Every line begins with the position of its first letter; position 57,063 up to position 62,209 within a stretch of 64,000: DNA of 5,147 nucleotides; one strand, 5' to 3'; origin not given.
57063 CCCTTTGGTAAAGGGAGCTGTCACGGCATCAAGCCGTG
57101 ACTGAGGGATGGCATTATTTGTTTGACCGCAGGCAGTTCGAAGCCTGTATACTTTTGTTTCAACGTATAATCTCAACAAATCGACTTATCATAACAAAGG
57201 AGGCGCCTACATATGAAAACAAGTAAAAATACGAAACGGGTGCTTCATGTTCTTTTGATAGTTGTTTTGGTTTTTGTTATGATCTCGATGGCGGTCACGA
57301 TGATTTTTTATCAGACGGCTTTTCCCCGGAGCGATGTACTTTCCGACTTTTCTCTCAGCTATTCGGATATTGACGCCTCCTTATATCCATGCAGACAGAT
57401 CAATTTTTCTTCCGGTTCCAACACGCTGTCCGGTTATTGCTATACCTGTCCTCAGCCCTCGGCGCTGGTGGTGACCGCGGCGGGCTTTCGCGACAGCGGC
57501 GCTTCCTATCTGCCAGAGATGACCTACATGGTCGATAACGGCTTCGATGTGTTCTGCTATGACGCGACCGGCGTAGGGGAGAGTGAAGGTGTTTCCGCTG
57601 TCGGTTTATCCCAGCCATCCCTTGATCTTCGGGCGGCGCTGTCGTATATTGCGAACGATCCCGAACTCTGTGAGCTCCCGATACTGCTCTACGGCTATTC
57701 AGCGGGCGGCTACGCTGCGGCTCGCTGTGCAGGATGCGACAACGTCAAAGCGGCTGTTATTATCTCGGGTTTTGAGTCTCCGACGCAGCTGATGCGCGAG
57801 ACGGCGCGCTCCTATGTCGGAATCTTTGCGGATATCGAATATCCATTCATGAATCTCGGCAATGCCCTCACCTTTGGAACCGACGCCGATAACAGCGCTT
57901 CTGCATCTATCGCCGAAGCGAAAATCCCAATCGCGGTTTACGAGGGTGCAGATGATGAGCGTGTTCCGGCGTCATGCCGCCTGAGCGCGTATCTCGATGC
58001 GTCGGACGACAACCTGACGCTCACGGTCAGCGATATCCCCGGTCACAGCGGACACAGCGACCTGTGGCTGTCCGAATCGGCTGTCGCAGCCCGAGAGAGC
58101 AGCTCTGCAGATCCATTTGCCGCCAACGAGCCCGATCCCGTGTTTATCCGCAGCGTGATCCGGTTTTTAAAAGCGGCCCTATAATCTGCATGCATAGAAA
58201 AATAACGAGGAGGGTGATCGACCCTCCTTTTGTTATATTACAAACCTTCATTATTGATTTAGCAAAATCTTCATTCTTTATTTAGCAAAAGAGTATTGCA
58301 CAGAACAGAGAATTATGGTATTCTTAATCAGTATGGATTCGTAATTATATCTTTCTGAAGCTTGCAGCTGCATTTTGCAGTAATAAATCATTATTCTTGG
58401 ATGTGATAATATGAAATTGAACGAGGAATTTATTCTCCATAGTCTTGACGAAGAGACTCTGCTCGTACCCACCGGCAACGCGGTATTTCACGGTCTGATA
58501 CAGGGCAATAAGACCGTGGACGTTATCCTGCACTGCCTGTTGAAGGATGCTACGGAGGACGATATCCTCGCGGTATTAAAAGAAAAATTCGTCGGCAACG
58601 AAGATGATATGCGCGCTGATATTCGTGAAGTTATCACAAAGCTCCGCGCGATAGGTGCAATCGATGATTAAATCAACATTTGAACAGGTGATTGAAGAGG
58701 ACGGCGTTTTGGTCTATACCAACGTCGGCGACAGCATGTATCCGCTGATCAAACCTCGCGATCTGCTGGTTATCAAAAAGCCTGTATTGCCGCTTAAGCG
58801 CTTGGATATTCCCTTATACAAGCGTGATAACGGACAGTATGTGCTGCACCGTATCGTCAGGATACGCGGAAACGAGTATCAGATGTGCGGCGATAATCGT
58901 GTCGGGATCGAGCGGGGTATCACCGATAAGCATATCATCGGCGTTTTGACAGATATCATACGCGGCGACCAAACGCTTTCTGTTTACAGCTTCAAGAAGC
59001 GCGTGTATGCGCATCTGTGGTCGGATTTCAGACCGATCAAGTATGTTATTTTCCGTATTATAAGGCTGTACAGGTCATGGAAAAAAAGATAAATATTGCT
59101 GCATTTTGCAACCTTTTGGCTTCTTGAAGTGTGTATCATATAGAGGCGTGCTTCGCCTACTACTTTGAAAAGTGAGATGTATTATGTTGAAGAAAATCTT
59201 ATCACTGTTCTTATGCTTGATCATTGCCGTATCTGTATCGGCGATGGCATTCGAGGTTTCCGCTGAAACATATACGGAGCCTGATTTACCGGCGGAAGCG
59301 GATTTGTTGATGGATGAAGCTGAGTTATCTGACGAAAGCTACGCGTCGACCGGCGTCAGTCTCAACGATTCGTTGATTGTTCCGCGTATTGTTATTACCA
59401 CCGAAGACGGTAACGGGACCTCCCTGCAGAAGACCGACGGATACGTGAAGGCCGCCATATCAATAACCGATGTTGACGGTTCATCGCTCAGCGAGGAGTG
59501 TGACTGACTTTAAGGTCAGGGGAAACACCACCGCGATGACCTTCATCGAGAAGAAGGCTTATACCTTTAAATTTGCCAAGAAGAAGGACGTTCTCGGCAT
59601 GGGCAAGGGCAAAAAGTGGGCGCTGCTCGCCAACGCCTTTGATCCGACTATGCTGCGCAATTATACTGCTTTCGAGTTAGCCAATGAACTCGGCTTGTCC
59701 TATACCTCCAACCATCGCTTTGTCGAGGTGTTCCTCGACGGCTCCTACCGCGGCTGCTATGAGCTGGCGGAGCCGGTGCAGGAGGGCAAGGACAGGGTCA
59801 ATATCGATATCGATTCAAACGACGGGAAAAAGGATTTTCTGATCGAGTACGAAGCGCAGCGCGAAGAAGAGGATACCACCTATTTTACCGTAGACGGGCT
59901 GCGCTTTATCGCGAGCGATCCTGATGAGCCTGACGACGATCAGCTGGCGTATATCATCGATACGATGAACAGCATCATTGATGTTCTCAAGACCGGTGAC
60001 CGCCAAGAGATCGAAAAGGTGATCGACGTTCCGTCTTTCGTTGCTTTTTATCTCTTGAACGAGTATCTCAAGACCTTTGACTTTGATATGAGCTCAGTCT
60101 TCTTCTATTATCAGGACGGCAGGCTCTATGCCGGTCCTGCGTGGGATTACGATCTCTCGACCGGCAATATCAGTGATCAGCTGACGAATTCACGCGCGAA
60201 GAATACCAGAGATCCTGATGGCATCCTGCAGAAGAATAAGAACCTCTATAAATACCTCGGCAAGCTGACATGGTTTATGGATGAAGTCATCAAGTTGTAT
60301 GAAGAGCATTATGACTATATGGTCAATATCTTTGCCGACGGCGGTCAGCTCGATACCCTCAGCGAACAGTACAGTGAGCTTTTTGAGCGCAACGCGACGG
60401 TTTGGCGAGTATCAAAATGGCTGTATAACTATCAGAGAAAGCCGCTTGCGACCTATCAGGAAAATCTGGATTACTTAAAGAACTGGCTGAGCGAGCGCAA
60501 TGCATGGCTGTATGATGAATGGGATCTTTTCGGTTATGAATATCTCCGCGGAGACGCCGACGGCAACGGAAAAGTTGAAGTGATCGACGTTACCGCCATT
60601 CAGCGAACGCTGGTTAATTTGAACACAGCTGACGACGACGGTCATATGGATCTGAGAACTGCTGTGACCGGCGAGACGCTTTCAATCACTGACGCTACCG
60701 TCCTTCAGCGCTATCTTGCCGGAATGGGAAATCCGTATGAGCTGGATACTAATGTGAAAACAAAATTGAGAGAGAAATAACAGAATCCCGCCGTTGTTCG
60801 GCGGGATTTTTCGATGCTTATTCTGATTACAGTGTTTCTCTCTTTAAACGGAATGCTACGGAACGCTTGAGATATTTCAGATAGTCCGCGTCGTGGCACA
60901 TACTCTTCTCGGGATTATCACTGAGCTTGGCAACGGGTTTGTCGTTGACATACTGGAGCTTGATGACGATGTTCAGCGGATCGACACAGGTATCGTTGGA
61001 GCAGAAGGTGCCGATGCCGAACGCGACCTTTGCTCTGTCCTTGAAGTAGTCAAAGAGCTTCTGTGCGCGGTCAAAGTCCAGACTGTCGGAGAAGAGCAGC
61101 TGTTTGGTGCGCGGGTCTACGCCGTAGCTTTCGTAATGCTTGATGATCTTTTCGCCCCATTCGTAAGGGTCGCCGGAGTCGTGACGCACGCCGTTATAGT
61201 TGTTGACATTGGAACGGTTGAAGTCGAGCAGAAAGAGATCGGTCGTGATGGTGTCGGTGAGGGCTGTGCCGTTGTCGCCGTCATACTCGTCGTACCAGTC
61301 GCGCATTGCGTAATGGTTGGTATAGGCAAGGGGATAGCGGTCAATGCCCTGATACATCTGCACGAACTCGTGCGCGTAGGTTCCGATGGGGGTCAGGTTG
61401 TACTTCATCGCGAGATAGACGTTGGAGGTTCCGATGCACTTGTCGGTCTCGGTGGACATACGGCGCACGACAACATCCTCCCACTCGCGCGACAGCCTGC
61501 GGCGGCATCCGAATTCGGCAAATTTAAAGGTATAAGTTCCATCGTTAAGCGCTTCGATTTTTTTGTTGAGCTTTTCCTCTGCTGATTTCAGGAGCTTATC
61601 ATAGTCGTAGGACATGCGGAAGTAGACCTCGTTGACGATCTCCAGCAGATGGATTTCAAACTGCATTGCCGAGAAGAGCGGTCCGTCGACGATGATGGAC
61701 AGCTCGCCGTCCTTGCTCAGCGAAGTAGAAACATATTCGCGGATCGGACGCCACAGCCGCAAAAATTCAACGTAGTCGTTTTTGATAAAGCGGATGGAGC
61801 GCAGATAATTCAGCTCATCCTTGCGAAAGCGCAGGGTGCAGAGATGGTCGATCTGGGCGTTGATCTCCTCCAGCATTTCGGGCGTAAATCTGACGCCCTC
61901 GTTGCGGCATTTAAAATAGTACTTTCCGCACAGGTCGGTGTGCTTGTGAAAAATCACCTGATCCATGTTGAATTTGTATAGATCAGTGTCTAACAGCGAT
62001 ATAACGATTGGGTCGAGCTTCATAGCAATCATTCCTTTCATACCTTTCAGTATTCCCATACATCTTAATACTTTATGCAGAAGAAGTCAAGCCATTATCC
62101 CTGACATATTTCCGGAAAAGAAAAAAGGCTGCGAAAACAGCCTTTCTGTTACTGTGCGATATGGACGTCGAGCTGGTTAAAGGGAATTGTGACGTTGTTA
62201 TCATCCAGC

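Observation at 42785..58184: Uncharacterised lipid scavenging and re-acylation island with an LRAT enzyme and dedicated carriers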

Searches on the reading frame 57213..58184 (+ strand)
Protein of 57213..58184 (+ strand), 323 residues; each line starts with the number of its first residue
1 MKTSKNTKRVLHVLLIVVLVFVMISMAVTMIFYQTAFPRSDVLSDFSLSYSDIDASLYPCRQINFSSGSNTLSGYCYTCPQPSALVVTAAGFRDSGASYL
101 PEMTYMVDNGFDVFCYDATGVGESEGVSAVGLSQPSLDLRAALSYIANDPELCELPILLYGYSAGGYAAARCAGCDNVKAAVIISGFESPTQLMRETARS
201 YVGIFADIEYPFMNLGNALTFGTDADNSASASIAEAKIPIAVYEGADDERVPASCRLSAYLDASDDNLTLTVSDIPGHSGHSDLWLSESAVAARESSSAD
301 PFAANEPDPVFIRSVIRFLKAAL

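Call 4: search_protein_families(library=pfam, proteins=[window:57213-58184:+], max_evalue=0.01)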
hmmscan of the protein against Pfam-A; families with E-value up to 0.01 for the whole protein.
window:57213-58184:+ (323 aa): 6 families
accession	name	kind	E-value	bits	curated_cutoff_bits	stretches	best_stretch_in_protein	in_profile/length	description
PF12146.15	Hydrolase_4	-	2e-12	47.4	27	1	81-185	2-108/239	Serine aminopeptidase, S33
PF12697.13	Abhydrolase_6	-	5.8e-06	27.6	26.3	1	89-200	4-103/217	Alpha/beta hydrolase family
PF02129.25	Peptidase_S15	-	4.4e-05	23.7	23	1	94-196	32-139/262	X-Pro dipeptidyl-peptidase (S15 family)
PF00561.26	Abhydrolase_1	-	0.0011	19.1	25.8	1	95-208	12-123/245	alpha/beta hydrolase fold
PF00326.27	Peptidase_S9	-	0.0028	17.6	22.6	1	138-281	47-190/213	Prolyl oligopeptidase family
PF01738.24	DLH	-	0.0061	16.6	21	0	138-202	80-144/217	Dienelactone hydrolase family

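Call 34: search_protein_families(library=ncbifam, proteins=[window:57213-58184:+], max_evalue=0.01)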
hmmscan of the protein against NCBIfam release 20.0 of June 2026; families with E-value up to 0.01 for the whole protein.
window:57213-58184:+ (323 aa): 2 families
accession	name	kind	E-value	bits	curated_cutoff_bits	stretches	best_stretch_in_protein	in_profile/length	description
TIGR03100.1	hydr1_PEP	hypoth_equivalog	0.00022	20.6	168.45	1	106-170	53-115/274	hydrolase 1, exosortase A system-associated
NF047920.1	lactonase_UilS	equivalog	0.003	17.3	400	1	82-182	23-126/285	UilS family quorum-quenching N-acyl-homoserine lactonase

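Call 70: search_solved_structures(query=window:57213-58181:+, max_evalue=0.001)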
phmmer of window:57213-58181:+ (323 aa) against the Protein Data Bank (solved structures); distinct sequences matched with E-value up to 0.001: 4.
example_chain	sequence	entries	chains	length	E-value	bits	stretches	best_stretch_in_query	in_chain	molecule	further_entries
6lzh_A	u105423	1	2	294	5e-06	29.2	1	55-184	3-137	GrgF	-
7d78_D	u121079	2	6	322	9.9e-06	28.2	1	74-187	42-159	DltD domain-containing protein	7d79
7qjm_A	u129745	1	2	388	9.9e-05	24.9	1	57-183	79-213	alpha/beta-hydrolase (202)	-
5cml_A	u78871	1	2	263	0.00011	24.8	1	106-190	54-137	OsmC family protein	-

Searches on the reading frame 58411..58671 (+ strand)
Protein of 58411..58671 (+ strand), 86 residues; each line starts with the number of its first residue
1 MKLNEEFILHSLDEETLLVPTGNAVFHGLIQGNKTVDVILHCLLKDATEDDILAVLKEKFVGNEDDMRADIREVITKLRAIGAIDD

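Call 79: search_protein_families(library=pfam, proteins=[window:58411-58671:+], max_evalue=0.01)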
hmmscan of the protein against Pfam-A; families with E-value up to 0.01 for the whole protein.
window:58411-58671:+ (86 aa): 1 family
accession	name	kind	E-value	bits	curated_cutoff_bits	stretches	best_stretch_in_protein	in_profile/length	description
PF05402.18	PqqD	-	1.3e-05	25.8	23.4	1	16-84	2-67/67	Coenzyme PQQ synthesis protein D (PqqD)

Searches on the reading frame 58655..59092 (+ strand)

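Call 4: search_protein_families(library=pfam, proteins=[window:58655-59092:+], max_evalue=0.01)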
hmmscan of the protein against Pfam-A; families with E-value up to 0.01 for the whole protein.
window:58655-59092:+ (145 aa): 1 family
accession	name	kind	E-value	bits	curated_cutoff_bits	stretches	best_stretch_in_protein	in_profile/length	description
PF00717.28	Peptidase_S24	-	9.2e-05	22.6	23.3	1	13-97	30-114/116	Peptidase S24-like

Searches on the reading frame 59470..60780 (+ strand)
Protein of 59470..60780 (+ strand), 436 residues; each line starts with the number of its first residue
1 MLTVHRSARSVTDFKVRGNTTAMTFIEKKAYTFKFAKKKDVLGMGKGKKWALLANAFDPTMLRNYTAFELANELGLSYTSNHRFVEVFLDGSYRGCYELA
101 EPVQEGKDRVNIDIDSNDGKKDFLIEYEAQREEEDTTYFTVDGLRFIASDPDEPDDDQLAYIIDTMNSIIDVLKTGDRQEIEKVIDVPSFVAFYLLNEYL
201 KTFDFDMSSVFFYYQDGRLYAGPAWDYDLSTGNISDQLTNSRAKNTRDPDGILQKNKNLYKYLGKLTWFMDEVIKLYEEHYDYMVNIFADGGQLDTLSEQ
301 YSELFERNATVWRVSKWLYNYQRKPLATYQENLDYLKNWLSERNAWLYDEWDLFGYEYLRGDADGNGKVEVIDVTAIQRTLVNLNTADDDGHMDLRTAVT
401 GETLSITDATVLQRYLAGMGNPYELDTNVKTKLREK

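Call 4: search_protein_families(library=pfam, proteins=[window:59470-60780:+], max_evalue=0.01)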
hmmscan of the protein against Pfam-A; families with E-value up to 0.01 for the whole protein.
window:59470-60780:+ (436 aa): 2 families
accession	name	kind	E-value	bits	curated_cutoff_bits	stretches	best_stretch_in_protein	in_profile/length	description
PF08757.17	CotH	-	4.7e-38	131.9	23.8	1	15-347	2-322/322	CotH kinase protein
PF00404.24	Dockerin_1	-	0.008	16.8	22.9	0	361-390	2-33/57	Dockerin type I domain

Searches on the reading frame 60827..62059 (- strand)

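Call 4: search_protein_families(library=pfam, proteins=[window:60827-62059:-], max_evalue=0.01)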
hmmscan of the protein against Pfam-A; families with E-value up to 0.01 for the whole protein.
window:60827-62059:- (410 aa): 2 families
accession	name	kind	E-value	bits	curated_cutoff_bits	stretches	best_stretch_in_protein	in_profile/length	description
PF04095.22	NAPRTase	-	1.1e-62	212.4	20.8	1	178-399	1-233/239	Nicotinate phosphoribosyltransferase (NAPRTase) family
PF17767.7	NAPRTase_N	-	5e-28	98.4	32.6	1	23-143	1-125/125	Nicotinate phosphoribosyltransferase (NAPRTase) N-terminal domain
